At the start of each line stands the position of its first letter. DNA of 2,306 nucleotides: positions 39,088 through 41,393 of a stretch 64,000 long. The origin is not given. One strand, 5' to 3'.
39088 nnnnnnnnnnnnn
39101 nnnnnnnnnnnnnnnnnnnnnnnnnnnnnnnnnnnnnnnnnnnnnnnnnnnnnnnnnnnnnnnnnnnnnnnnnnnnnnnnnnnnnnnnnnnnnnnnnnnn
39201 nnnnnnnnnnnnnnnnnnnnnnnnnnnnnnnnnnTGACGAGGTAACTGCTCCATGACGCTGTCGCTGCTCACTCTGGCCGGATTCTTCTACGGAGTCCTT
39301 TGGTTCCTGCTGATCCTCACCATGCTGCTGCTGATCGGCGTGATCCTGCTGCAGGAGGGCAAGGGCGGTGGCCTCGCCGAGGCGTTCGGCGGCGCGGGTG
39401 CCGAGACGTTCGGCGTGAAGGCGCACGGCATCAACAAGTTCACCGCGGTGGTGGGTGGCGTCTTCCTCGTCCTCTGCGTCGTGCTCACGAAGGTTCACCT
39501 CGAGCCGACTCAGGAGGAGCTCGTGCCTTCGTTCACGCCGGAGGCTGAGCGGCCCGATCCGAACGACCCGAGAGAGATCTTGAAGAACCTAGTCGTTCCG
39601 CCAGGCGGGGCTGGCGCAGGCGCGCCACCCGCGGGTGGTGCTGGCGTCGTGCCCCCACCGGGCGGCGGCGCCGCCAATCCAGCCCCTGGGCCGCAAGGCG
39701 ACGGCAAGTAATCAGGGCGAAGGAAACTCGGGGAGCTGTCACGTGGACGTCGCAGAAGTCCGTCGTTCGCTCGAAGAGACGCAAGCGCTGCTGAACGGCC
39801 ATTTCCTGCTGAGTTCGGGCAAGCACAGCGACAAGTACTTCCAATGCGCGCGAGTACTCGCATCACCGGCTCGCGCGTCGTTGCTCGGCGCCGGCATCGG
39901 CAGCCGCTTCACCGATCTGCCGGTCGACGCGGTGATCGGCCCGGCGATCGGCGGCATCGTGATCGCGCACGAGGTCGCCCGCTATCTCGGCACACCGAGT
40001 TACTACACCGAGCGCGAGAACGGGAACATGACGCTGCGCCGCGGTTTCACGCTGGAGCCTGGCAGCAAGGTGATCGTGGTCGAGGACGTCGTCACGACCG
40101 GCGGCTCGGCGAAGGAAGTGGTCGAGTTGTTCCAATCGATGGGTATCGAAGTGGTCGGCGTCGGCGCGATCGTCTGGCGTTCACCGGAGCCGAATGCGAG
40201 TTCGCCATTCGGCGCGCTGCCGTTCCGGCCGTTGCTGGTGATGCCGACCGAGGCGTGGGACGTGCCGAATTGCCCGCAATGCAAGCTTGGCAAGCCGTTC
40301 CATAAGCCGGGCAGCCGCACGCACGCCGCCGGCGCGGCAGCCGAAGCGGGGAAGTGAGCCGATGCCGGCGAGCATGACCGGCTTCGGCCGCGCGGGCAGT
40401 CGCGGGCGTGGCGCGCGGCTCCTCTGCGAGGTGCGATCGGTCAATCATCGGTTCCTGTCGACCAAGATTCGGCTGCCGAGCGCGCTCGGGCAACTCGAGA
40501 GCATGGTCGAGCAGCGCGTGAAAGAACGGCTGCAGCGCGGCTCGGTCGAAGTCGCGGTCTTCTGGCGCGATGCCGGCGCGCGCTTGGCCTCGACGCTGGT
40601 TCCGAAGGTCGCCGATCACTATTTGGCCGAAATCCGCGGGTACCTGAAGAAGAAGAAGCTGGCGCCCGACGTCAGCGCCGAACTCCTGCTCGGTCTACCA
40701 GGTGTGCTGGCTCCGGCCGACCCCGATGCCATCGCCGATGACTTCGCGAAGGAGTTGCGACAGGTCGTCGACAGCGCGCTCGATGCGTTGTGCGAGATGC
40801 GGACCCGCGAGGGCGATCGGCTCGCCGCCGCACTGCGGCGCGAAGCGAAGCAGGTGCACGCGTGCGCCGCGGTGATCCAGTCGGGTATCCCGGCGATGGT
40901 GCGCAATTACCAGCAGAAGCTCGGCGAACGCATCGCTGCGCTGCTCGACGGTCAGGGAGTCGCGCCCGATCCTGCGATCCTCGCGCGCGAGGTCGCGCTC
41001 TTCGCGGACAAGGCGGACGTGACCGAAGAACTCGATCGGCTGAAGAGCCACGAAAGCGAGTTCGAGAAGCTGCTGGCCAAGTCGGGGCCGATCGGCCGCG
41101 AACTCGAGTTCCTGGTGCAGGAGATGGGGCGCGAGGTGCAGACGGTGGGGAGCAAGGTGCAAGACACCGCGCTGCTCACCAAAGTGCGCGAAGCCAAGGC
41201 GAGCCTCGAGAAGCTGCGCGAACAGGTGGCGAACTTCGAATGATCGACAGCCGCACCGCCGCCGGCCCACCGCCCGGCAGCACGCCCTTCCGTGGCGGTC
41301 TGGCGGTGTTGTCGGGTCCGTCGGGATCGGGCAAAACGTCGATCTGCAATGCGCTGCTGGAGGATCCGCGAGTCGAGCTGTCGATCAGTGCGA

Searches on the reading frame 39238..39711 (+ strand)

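Call 58: search_protein_families(library=pfam, proteins=[window:39238-39711:+], max_evalue=0.0001)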
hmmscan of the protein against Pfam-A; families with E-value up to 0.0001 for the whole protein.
window:39238-39711:+ (157 aa): 1 family
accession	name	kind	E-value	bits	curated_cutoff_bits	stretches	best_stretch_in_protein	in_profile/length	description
PF03840.19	SecG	-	8e-14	51.9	29.2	1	20-84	1-68/70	Preprotein translocase SecG subunit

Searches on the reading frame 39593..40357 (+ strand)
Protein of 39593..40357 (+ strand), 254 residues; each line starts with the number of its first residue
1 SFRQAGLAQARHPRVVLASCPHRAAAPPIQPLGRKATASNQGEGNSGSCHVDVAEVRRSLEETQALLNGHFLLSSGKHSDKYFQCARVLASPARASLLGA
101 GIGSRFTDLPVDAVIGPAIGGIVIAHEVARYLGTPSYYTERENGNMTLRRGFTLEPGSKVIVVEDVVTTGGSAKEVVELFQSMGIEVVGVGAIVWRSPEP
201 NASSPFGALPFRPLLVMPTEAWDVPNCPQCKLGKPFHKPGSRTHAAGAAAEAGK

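Call 58: search_protein_families(library=pfam, proteins=[window:39593-40357:+], max_evalue=0.0001)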
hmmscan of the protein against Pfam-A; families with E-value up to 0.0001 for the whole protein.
window:39593-40357:+ (254 aa): 1 family
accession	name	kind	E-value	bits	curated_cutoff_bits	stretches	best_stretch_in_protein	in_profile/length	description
PF00156.33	Pribosyltran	-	7.8e-11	42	26.3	1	111-194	30-124/158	Phosphoribosyl transferase domain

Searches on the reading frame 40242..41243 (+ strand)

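Call 58: search_protein_families(library=pfam, proteins=[window:40242-41243:+], max_evalue=0.0001)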
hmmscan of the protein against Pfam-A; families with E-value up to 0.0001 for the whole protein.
window:40242-41243:+ (333 aa): 2 families
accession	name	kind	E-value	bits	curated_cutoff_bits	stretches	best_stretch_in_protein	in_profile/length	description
PF08340.16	YicC-like_C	-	1.5e-35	122.4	27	1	213-333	2-120/120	Endoribonuclease YicC-like, C-terminal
PF03755.18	YicC-like_N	-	3.9e-34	118.7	25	1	44-195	3-155/156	Endoribonuclease YicC-like, N-terminal region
